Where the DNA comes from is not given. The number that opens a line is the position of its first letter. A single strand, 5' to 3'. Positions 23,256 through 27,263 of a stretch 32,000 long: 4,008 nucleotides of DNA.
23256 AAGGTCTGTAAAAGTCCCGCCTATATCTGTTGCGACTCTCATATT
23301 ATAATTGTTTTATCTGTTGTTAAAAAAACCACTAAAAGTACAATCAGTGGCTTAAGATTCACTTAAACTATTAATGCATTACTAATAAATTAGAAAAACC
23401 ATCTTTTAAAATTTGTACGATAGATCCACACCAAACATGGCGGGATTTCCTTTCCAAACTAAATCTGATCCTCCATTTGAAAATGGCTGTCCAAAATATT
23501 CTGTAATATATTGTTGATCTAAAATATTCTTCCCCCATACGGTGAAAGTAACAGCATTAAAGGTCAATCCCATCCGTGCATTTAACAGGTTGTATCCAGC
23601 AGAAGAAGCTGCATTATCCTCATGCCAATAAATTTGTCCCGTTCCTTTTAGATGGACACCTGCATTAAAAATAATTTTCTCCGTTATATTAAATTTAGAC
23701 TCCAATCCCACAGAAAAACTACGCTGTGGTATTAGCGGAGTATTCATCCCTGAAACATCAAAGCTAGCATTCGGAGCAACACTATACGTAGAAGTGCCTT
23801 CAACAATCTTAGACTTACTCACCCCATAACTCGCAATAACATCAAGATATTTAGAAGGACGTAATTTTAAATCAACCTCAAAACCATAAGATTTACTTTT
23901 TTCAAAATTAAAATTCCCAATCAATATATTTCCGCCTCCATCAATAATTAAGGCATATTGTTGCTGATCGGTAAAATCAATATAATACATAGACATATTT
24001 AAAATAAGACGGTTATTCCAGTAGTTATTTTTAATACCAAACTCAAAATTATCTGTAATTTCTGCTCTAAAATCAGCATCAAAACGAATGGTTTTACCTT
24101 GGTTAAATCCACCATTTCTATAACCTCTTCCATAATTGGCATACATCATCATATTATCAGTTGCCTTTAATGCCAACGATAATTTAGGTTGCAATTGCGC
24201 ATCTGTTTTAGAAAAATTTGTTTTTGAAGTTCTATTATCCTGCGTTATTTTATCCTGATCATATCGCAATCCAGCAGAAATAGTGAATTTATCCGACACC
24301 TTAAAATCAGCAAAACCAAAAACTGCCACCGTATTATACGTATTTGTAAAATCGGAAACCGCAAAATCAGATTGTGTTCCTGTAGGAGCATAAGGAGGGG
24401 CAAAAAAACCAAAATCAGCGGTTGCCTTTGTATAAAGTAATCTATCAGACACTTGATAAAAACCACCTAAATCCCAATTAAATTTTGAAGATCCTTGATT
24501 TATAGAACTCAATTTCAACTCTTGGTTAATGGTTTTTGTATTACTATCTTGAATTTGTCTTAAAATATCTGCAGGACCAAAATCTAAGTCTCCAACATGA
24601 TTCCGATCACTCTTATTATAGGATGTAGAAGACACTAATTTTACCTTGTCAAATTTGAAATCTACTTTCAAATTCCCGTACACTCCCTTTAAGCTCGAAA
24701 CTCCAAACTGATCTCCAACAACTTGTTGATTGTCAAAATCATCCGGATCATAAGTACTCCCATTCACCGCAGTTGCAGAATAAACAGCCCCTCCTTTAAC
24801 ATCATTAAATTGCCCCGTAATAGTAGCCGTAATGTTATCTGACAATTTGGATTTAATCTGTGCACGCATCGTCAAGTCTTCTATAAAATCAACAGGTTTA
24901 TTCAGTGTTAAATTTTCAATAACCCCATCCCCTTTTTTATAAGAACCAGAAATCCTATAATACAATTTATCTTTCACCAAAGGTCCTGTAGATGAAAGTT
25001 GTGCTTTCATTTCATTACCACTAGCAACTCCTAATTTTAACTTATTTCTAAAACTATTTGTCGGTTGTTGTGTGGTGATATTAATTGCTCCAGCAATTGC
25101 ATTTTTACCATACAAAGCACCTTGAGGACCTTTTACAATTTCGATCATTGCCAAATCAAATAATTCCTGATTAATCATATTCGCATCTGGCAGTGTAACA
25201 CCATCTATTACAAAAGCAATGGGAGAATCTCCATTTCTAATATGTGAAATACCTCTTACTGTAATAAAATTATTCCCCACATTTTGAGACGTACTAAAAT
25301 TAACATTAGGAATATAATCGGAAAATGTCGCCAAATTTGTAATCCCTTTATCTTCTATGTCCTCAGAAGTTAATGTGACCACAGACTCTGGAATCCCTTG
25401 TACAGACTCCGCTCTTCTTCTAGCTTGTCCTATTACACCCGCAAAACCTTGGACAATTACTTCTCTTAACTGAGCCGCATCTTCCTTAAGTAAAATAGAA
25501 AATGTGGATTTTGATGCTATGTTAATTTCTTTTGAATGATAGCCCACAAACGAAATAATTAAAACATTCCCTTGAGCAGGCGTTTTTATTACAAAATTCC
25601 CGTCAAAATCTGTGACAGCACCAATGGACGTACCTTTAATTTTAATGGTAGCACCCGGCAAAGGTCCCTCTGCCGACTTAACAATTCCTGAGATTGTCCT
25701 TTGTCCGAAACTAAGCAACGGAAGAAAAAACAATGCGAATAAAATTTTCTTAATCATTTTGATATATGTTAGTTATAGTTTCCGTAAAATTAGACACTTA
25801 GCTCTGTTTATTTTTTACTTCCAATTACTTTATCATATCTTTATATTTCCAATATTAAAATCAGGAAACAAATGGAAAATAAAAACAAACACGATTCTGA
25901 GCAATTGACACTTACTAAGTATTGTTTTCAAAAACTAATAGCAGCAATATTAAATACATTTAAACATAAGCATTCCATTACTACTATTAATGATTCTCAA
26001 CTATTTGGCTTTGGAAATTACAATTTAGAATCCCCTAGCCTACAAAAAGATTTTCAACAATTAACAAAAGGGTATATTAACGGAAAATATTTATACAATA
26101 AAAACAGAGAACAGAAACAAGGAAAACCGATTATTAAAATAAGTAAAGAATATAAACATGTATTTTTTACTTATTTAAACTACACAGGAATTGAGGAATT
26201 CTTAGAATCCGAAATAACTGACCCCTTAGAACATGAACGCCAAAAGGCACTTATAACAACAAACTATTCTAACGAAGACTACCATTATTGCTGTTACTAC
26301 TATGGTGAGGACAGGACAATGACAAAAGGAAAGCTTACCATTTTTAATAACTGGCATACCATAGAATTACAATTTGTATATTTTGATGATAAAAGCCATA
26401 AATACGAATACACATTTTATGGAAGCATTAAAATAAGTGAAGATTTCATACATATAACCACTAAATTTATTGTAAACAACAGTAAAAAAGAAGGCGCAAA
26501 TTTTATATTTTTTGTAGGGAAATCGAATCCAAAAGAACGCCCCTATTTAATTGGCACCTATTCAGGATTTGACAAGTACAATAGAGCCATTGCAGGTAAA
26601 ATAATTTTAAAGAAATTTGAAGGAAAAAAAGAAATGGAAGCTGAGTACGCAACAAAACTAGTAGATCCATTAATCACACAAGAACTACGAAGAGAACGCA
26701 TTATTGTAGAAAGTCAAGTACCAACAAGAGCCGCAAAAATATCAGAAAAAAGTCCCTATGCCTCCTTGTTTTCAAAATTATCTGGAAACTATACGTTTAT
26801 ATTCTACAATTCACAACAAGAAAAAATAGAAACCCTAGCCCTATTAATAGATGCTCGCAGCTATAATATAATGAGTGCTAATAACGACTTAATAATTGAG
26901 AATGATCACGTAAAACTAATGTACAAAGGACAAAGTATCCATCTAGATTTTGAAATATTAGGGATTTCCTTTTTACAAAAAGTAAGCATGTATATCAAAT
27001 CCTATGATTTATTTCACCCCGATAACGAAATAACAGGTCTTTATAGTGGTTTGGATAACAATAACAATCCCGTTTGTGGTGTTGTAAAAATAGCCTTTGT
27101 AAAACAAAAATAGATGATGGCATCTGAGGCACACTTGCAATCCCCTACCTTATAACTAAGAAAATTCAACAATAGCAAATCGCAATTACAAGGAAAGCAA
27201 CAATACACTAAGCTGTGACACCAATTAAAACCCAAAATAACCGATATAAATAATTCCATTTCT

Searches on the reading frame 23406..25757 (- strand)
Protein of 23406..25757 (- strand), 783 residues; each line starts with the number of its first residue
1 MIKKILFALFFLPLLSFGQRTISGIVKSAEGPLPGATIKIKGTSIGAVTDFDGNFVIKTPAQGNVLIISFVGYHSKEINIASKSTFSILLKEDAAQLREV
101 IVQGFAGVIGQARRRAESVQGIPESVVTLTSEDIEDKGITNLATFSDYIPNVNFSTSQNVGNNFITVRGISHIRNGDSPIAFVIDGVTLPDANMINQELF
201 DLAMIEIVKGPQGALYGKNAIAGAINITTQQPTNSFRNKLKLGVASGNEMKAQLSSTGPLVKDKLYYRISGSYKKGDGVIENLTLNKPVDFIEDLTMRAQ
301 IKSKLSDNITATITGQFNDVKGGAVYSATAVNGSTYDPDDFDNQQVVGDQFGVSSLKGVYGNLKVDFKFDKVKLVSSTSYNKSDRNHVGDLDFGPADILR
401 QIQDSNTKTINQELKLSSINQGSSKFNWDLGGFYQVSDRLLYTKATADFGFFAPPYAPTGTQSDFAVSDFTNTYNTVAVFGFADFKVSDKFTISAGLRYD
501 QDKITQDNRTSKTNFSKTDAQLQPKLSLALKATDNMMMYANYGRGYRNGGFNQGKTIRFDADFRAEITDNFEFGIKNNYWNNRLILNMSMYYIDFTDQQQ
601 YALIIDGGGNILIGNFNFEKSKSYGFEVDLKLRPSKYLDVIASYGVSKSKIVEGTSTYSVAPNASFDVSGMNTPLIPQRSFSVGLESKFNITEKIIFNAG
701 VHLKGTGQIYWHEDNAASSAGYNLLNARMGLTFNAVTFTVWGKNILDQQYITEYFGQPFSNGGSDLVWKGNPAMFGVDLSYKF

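Call 8: search_protein_families(library=pfam, proteins=[window:23406-25757:-])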
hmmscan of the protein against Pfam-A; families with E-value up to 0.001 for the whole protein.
window:23406-25757:- (783 aa): 5 families
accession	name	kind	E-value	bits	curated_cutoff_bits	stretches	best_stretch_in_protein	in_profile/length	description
PF00593.30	TonB_dep_Rec_b-barrel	-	1.4e-39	137.6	27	1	305-745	9-436/436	TonB dependent receptor-like, beta-barrel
PF13715.12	CarbopepD_reg_2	-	2.3e-19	69.6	32.2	1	22-102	1-88/88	CarboxypepD_reg-like domain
PF07715.20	Plug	-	3e-18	66.7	23.9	1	119-224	2-107/107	TonB-dependent Receptor Plug Domain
PF14905.12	OMP_b-brl_3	-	1.7e-12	47.6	27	1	370-708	6-339/408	Outer membrane protein beta-barrel family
PF13620.12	CarboxypepD_reg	-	7.1e-09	36.3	32.3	1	21-78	1-64/82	Carboxypeptidase regulatory-like domain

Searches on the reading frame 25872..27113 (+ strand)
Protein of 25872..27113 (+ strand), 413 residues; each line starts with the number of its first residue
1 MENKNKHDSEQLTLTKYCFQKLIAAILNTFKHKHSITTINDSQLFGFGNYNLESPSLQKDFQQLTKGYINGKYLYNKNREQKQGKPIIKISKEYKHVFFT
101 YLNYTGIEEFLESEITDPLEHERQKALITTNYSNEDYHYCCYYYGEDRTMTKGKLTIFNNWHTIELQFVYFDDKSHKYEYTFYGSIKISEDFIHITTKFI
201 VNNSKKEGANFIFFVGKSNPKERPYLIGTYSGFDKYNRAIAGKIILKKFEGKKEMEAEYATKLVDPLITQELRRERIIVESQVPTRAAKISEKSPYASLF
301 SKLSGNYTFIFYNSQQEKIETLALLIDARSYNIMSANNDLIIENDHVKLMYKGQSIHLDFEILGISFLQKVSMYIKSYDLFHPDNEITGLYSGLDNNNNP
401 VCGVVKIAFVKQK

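Call 8: search_protein_families(library=pfam, proteins=[window:25872-27113:+])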
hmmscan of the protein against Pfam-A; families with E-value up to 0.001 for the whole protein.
window:25872-27113:+ (413 aa): 0 families

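Call 56: search_protein_families(library=pfam, proteins=[window:25872-27113:+], max_evalue=0.01)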
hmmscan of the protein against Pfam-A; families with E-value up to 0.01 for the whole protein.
window:25872-27113:+ (413 aa): 0 families

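Call 62: find_homologous_proteins(query=window:25872-27113:+, max_evalue=1e-40)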
Query window:25872-27113:+ (413 aa): 175 proteins with E <= 1e-40 among 3399 candidates; the best 120 are listed.
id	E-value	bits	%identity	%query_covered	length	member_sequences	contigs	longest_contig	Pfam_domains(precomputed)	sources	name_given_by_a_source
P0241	1.9e-274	928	100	100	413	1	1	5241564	-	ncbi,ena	-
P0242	9.6e-172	590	65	99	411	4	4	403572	-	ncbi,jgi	jgi:hypothetical protein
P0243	3.6e-170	584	65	99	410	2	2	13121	-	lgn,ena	-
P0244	5.5e-170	584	64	100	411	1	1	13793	-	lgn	-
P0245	3.7e-169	581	64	99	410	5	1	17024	-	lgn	-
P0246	4.5e-169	581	64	100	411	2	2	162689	-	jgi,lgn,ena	-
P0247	5.2e-169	581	65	99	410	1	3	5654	-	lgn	-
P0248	1.7e-168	579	65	99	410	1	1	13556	-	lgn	-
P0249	5.3e-168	577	65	99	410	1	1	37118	-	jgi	-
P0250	1.3e-167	576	64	99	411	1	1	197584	-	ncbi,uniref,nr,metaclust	ncbi:hypothetical protein [Gillisia sp. CAL575]|uniref:hypothetical protein n=1 Tax=Gillisia sp. CAL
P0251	1.8e-167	575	64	99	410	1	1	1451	-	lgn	-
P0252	3.3e-167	575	63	100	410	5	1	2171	-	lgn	-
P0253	4.3e-166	571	64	99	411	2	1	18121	-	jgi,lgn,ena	-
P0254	3.5e-164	565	64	99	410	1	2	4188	-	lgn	-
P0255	5.6e-164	564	64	99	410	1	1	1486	-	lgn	-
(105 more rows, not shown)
